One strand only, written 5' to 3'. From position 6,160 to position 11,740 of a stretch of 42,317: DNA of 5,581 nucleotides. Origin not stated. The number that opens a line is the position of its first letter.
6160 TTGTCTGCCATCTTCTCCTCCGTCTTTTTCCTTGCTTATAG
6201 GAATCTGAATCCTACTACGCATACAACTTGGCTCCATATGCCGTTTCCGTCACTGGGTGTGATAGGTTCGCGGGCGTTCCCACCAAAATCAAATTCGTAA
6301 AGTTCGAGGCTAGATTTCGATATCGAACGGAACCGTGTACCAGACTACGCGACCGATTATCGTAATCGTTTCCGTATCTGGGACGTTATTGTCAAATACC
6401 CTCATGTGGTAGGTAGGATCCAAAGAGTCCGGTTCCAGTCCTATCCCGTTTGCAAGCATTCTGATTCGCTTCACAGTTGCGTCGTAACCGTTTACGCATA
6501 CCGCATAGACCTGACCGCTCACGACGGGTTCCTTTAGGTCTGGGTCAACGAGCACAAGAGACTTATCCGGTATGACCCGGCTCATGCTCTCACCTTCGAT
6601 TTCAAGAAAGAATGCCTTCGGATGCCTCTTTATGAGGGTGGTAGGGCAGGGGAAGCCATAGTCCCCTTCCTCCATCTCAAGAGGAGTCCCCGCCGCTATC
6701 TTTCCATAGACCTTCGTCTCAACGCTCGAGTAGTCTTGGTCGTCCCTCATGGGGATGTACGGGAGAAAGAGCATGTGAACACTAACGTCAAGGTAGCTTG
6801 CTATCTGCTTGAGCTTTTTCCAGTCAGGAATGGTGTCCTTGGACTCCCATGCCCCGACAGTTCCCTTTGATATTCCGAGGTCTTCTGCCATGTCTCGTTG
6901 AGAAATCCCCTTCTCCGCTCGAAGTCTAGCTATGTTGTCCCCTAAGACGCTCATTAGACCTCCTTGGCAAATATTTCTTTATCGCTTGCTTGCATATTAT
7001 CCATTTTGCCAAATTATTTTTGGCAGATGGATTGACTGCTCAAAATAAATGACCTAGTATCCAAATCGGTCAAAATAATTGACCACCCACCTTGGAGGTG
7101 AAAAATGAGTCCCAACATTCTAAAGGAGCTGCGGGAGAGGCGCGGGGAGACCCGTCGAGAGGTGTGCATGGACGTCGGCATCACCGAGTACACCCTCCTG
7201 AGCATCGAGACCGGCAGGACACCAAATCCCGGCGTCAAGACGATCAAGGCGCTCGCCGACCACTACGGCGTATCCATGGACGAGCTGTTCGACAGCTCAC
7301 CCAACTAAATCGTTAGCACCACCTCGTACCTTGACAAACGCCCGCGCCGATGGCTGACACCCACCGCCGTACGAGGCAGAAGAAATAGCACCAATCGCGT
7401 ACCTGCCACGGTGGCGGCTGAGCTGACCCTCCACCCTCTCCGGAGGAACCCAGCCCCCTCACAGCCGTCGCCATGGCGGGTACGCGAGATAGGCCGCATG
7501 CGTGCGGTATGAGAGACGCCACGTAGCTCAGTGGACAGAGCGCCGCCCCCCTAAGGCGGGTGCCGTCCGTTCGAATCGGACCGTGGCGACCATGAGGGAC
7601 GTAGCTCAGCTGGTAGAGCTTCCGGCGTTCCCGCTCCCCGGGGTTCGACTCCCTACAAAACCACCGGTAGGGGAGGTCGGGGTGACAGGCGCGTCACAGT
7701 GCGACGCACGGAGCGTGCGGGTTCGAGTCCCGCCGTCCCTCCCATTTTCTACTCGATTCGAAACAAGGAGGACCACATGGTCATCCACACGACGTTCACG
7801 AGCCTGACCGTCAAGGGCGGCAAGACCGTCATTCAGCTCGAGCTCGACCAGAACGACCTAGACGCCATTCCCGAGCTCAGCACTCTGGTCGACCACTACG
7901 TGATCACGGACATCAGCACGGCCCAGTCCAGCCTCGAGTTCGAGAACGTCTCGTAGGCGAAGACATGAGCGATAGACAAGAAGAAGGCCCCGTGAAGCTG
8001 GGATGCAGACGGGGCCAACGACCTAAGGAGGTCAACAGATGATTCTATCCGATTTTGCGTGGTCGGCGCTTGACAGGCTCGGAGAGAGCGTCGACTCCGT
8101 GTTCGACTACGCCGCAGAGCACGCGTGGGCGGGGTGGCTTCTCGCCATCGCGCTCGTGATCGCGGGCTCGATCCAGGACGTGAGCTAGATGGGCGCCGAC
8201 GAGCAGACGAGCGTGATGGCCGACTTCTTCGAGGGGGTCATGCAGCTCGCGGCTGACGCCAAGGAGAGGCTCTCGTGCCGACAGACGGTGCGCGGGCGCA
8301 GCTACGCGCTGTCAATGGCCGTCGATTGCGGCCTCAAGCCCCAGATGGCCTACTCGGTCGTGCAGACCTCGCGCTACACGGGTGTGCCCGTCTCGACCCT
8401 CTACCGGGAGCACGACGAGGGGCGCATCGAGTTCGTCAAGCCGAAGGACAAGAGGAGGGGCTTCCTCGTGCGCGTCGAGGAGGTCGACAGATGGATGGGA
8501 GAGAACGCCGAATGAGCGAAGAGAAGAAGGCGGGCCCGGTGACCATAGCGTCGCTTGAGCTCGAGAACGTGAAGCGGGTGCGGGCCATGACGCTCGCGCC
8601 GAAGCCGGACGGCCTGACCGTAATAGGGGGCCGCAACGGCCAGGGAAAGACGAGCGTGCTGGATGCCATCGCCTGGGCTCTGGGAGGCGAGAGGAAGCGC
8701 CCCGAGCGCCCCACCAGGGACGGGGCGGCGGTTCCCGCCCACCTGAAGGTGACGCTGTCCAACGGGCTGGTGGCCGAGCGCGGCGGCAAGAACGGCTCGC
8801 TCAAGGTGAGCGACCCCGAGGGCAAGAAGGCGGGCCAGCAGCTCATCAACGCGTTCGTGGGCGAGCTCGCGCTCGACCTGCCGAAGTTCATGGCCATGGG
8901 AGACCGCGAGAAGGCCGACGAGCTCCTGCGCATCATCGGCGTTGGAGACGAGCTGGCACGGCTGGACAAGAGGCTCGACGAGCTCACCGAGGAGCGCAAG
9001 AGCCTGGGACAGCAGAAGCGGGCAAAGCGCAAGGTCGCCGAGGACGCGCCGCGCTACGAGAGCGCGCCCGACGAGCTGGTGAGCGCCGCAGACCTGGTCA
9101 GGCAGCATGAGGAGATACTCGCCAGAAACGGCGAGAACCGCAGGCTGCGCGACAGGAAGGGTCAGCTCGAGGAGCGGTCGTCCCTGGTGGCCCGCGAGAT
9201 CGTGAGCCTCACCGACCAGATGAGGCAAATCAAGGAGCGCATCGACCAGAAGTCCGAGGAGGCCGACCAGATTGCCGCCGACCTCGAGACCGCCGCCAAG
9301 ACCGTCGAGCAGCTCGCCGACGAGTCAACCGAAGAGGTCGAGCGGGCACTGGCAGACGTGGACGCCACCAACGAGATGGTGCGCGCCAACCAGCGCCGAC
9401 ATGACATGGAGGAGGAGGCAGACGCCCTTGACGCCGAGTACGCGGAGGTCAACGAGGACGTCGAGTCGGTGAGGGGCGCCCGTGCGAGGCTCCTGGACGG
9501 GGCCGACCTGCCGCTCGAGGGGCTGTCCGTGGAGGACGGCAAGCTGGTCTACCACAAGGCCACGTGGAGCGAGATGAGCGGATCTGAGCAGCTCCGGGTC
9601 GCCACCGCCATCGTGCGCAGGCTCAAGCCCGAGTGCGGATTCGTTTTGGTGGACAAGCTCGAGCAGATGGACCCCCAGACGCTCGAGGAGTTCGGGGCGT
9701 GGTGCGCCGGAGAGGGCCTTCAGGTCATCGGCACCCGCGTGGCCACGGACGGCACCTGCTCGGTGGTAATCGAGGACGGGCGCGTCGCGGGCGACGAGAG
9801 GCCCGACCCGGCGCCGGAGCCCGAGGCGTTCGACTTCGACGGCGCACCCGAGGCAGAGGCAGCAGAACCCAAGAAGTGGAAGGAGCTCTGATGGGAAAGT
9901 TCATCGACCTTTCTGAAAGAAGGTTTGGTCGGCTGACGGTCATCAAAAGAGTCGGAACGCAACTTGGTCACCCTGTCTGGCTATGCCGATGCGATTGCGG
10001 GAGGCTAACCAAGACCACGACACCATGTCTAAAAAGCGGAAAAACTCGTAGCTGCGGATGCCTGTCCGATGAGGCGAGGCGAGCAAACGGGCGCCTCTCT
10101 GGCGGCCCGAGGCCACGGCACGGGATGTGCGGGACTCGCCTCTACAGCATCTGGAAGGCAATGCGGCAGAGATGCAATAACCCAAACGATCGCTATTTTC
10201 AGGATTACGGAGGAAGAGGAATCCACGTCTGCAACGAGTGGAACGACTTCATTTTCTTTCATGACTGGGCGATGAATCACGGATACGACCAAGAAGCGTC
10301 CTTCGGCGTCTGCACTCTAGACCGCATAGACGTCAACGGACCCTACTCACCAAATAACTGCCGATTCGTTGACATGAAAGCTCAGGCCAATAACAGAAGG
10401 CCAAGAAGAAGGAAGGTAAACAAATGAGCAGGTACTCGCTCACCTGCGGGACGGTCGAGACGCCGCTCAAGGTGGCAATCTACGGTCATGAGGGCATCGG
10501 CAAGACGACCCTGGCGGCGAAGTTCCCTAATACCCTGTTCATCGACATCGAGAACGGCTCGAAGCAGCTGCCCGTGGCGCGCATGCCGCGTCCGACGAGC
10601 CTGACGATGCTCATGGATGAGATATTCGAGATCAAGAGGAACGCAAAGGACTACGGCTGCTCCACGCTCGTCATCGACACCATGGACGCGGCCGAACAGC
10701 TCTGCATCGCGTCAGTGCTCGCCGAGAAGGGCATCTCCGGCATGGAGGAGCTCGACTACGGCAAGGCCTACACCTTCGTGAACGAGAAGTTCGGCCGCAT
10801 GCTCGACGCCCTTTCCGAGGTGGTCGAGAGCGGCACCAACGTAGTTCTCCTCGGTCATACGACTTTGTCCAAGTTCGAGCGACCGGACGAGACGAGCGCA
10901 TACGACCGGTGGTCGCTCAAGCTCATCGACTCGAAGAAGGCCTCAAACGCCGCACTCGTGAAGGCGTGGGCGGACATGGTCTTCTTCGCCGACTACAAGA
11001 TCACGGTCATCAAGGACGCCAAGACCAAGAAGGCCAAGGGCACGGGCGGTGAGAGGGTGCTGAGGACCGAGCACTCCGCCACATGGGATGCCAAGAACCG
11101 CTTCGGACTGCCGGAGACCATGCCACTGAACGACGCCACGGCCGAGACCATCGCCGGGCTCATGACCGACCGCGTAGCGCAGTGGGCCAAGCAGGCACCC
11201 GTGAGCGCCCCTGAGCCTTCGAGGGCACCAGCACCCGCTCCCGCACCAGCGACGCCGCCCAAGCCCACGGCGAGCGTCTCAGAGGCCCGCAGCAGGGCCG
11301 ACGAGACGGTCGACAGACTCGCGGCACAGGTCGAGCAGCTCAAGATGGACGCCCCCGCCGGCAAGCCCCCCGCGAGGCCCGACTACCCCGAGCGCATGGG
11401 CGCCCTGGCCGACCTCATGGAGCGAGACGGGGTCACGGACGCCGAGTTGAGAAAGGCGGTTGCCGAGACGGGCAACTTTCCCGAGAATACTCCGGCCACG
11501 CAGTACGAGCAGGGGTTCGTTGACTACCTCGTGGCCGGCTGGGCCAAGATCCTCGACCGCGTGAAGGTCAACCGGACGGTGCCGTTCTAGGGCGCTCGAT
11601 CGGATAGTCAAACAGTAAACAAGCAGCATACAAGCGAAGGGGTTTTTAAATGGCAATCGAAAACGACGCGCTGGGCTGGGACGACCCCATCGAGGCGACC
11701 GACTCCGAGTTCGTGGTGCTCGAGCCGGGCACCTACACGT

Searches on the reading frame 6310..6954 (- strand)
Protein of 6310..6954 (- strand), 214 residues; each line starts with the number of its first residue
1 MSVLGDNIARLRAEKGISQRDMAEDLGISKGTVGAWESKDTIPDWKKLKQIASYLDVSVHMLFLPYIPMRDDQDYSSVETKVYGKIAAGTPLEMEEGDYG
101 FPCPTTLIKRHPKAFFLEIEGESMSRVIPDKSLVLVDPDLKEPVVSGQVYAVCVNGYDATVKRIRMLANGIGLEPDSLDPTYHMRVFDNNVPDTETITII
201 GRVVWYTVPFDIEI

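Call 11: search_protein_families(library=phrogs, proteins=[window:6310-6954:-], max_evalue=0.001)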
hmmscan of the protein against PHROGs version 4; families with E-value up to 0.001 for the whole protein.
window:6310-6954:- (214 aa): 20 families
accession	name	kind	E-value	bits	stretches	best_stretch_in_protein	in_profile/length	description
phrog_4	-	transcription regulation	3.9e-40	139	1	4-209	137-338/400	transcriptional repressor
phrog_8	-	transcription regulation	1.2e-17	65.3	1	1-63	74-136/346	transcriptional regulator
phrog_3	-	transcription regulation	3.9e-12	47.7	1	2-75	87-158/430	transcriptional repressor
phrog_2967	-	transcription regulation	1.7e-11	45.1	1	5-79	12-84/225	transcriptional regulator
phrog_6201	-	transcription regulation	4.4e-11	43.7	1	113-208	27-116/121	CI-like repressor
phrog_2439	-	transcription regulation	3.7e-09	36.9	1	3-70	7-74/367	transcriptional regulator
phrog_2328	-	transcription regulation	1.8e-08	35.2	1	5-63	17-75/128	transcriptional repressor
phrog_811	-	DNA, RNA and nucleotide metabolism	3.8e-07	30.7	1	106-206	40-131/140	UmuD-like protein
phrog_5823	-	transcription regulation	5.6e-07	30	1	4-63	7-67/404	transcriptional regulator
phrog_8558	-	unknown function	8.6e-07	30.2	1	112-207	18-108/114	-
phrog_2104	-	unknown function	9.5e-07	30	1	7-51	43-87/103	-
phrog_7241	-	transcription regulation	1.3e-06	29.5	1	7-62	64-120/122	transcriptional regulator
phrog_4583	-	transcription regulation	7.4e-05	23.7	1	4-62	11-69/81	transcriptional repressor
phrog_4779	-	transcription regulation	0.00013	23.4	1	6-54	5-55/98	transcriptional regulator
phrog_4836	-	transcription regulation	0.0002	22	1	6-59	78-131/194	CII-like regulator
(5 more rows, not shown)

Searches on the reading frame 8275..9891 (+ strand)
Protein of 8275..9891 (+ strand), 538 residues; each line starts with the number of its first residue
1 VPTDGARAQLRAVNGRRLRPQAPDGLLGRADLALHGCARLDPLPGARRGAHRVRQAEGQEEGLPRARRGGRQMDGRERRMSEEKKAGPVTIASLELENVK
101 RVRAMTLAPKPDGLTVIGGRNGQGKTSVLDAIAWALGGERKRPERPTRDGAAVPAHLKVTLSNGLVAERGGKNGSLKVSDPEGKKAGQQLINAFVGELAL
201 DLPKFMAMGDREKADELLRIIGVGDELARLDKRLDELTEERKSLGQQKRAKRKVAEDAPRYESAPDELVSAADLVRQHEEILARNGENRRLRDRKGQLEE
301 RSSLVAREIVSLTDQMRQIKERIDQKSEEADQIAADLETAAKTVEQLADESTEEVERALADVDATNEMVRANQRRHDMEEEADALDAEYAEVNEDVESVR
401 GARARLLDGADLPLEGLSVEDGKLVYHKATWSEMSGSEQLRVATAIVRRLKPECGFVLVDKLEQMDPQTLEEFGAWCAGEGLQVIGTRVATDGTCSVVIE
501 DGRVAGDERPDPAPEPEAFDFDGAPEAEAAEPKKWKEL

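Call 11: search_protein_families(library=phrogs, proteins=[window:8275-9891:+], max_evalue=0.001)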
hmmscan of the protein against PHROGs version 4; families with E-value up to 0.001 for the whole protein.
window:8275-9891:+ (538 aa): 8 families
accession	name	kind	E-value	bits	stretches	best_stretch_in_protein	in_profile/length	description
phrog_1499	-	unknown function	3.2e-135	452.7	1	89-506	3-425/427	-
phrog_77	-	DNA, RNA and nucleotide metabolism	6.9e-12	45.7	1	83-139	290-347/967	SbcC-like subunit of palindrome specific endonuclease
phrog_4747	-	unknown function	4.9e-09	36.8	1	90-144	2-55/610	-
phrog_7507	-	unknown function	1e-06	29.4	1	90-141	3-53/483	-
phrog_19980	-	unknown function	9.1e-05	21.9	0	113-147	28-62/1068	-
phrog_8323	-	unknown function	0.0001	22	1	89-139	49-98/623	-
phrog_3940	-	unknown function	0.00013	22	1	91-142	5-55/537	-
phrog_1637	-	unknown function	0.00046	19.7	1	112-147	27-62/661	-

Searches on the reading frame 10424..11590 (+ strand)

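Call 11: search_protein_families(library=phrogs, proteins=[window:10424-11590:+], max_evalue=0.001)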
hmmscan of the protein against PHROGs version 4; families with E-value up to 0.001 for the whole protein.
window:10424-11590:+ (388 aa): 2 families
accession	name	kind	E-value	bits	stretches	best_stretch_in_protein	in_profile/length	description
phrog_124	-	DNA, RNA and nucleotide metabolism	1.8e-55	189.9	1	11-384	40-373/382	Sak4-like ssDNA annealing protein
phrog_2872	-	DNA, RNA and nucleotide metabolism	0.00027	21.6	1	16-153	4-139/219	Sak4-like ssDNA annealing protein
